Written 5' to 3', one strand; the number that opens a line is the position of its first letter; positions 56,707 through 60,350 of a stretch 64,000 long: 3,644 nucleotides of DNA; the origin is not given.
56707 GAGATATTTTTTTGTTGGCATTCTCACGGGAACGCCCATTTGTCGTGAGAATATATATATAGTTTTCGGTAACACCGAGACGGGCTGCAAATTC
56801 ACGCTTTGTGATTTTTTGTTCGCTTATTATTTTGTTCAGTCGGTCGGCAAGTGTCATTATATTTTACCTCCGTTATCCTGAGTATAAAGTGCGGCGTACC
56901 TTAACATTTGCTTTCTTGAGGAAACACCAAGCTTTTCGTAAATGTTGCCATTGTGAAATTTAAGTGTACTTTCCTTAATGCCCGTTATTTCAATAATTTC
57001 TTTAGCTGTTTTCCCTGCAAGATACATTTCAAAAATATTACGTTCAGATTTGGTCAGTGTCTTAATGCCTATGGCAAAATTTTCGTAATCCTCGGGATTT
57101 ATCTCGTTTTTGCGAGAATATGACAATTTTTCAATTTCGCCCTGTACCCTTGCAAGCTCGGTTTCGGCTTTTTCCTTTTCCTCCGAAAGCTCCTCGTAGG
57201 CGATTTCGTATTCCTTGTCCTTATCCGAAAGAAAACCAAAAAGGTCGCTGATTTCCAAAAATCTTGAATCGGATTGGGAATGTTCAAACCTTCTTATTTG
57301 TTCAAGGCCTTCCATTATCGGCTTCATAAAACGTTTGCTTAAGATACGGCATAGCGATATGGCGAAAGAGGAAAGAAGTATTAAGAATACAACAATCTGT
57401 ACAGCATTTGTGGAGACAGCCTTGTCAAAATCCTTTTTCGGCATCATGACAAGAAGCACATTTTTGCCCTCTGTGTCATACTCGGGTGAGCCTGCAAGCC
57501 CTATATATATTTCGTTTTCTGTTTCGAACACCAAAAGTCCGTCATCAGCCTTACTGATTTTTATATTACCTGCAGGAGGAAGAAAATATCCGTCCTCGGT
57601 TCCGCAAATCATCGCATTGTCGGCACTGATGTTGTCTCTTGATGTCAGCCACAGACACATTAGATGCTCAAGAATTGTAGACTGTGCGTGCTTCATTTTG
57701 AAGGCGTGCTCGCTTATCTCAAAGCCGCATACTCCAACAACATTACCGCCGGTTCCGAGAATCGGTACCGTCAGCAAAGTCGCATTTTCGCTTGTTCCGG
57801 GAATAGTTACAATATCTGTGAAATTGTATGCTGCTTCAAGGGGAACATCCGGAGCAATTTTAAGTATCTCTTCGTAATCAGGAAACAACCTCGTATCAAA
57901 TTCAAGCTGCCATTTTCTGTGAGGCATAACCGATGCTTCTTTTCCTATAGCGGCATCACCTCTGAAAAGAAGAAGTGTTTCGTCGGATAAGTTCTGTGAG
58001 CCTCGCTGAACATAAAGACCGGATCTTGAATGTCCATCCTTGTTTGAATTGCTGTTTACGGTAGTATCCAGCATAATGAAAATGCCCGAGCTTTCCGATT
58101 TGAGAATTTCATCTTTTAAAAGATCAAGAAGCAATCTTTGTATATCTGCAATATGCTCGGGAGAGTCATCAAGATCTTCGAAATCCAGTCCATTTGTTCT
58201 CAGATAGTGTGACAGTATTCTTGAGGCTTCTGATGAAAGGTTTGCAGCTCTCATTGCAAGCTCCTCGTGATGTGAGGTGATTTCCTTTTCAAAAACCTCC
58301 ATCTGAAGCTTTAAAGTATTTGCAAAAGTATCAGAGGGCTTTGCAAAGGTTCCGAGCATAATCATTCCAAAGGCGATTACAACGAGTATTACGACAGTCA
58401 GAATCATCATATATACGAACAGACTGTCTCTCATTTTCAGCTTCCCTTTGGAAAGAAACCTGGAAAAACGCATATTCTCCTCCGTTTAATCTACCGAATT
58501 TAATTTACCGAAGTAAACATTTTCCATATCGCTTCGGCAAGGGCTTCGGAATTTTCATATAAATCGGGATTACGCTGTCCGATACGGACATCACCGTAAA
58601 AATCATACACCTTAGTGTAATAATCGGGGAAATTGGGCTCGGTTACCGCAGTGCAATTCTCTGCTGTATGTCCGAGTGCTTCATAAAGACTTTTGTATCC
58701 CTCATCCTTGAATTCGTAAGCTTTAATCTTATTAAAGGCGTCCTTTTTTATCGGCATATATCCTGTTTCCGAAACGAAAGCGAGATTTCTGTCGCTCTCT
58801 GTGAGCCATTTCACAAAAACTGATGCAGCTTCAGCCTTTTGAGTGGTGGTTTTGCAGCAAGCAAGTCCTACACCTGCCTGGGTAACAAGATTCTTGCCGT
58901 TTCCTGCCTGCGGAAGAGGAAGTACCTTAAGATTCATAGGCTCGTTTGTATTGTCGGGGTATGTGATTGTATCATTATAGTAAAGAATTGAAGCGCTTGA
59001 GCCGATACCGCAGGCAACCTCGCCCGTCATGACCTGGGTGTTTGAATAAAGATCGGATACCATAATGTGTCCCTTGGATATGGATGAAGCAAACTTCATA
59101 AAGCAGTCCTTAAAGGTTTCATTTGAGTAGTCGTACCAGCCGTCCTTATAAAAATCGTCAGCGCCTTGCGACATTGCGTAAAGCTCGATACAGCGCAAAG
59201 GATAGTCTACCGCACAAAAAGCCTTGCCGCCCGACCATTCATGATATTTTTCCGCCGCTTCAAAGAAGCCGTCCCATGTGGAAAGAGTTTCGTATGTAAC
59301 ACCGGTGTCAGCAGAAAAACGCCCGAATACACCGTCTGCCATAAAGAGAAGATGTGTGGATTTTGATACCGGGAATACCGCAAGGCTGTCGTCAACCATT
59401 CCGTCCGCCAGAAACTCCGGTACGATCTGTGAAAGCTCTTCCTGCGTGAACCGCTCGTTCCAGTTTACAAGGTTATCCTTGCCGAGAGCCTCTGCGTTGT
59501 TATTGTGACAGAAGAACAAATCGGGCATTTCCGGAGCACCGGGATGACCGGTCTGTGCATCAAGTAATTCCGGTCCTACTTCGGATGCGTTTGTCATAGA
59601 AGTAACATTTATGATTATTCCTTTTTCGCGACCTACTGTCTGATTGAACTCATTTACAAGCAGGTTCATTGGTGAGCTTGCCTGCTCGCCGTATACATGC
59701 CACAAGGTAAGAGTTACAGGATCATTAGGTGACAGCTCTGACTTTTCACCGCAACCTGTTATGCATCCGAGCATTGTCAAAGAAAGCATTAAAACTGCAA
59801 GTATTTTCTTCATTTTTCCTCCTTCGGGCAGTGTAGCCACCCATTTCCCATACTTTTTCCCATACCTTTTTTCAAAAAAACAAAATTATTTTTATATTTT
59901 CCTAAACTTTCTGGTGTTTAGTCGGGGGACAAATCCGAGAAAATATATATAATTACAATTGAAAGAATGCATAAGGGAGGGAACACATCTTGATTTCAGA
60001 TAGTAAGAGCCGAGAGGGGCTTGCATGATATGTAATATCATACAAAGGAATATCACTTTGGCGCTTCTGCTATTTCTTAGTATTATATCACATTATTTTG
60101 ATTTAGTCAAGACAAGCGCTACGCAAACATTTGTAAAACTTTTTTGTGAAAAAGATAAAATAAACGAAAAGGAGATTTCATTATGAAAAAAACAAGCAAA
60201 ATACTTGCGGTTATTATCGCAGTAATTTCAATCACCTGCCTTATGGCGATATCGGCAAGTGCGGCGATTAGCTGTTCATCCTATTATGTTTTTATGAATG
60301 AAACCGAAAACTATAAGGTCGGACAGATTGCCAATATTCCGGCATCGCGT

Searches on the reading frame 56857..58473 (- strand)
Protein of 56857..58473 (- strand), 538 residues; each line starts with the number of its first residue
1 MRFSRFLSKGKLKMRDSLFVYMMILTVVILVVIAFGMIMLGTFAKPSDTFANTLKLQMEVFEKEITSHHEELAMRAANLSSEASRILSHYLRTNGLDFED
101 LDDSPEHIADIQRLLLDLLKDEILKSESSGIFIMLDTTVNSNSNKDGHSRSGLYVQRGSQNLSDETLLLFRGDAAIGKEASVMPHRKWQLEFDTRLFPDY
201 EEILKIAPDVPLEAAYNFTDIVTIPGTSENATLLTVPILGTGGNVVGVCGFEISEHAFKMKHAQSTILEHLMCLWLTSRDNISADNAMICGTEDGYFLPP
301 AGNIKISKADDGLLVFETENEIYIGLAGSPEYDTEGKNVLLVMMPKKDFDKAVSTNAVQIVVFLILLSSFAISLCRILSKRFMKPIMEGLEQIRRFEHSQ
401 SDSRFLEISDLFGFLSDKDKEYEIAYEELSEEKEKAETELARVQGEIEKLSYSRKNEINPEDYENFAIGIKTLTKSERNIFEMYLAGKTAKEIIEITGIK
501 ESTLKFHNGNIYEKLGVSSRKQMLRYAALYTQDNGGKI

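Call 9: search_protein_families(library=pfam, proteins=[window:56857-58473:-], max_evalue=0.01)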
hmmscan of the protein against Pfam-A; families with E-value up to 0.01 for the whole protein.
window:56857-58473:- (538 aa): 2 families
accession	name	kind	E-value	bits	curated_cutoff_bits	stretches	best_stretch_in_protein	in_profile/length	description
PF00196.25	GerE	-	1.7e-13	50.4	23.5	1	472-527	2-57/57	Bacterial regulatory proteins, luxR family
PF08281.18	Sigma70_r4_2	-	0.0016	18.5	25.7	1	471-506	9-45/54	Sigma-70, region 4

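Call 75: search_solved_structures(query=window:56857-58473:-, max_evalue=0.01)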
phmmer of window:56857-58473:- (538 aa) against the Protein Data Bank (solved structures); distinct sequences matched with E-value up to 0.01: 9.
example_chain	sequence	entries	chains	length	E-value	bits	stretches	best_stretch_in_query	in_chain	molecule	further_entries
1fse_A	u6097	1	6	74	3.9e-06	29.1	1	472-524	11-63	GERE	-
7r3g_B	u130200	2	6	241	1.3e-05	27.4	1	472-529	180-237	Regulatory protein RhlR | PROSS optimized variant of RhlR with 75 mutations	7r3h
6mvn_A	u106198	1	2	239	0.0011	21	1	472-522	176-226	Transcriptional regulator LasR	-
6mwh_A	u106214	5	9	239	0.0012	20.9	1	472-522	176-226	Transcriptional regulator LasR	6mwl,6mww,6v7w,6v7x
6mwz_A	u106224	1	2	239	0.0012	20.9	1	472-522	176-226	Transcriptional regulator LasR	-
4y13_A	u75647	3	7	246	0.0017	20.4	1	473-528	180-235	Transcriptional regulator of ftsQAZ gene cluster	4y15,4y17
4lfu_A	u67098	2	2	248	0.0017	20.4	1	473-528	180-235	Regulatory protein SdiA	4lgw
6jqs_A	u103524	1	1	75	0.0025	19.9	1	472-524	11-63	DNA-binding response regulator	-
7r3i_A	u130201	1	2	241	0.0081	18.1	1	472-528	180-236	PROSS optimized variant of RhlR with 61 mutations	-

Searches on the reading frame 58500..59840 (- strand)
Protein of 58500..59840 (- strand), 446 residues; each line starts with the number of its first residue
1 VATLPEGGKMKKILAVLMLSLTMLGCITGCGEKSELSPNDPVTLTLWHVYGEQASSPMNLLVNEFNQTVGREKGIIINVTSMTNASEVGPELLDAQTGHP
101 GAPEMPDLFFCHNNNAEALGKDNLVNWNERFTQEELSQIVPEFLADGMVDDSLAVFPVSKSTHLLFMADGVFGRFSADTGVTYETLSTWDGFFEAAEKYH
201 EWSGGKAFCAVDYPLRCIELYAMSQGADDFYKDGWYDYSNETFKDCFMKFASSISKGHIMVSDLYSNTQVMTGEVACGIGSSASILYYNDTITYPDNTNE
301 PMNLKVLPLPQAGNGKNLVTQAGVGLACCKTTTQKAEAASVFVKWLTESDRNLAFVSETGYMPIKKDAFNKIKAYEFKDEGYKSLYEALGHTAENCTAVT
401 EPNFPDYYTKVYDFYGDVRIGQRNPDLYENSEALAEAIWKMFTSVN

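Call 9: search_protein_families(library=pfam, proteins=[window:58500-59840:-], max_evalue=0.01)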
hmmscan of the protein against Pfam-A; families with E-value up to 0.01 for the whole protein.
window:58500-59840:- (446 aa): 1 family
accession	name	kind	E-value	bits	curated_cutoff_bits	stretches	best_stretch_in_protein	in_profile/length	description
PF13416.11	SBP_bac_8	-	8.8e-21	75.4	27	1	61-370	2-267/279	Bacterial extracellular solute-binding protein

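Call 74: search_solved_structures(query=window:58500-59813:-, max_evalue=0.001)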
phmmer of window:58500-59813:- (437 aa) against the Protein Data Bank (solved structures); distinct sequences matched with E-value up to 0.001: 0.

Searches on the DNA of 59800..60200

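Call 63: search_rna_families(source=window, start=59800, end=60200, threshold=evalue, max_evalue=1)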
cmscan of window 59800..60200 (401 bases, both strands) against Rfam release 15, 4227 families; matches with E-value up to 1: 1.
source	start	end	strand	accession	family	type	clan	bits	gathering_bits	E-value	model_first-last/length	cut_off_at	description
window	59819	59981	-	RF03005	lysM-TM7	Cis-reg;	-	17.5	61.5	0.9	1-138/138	no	lysM-TM7 RNA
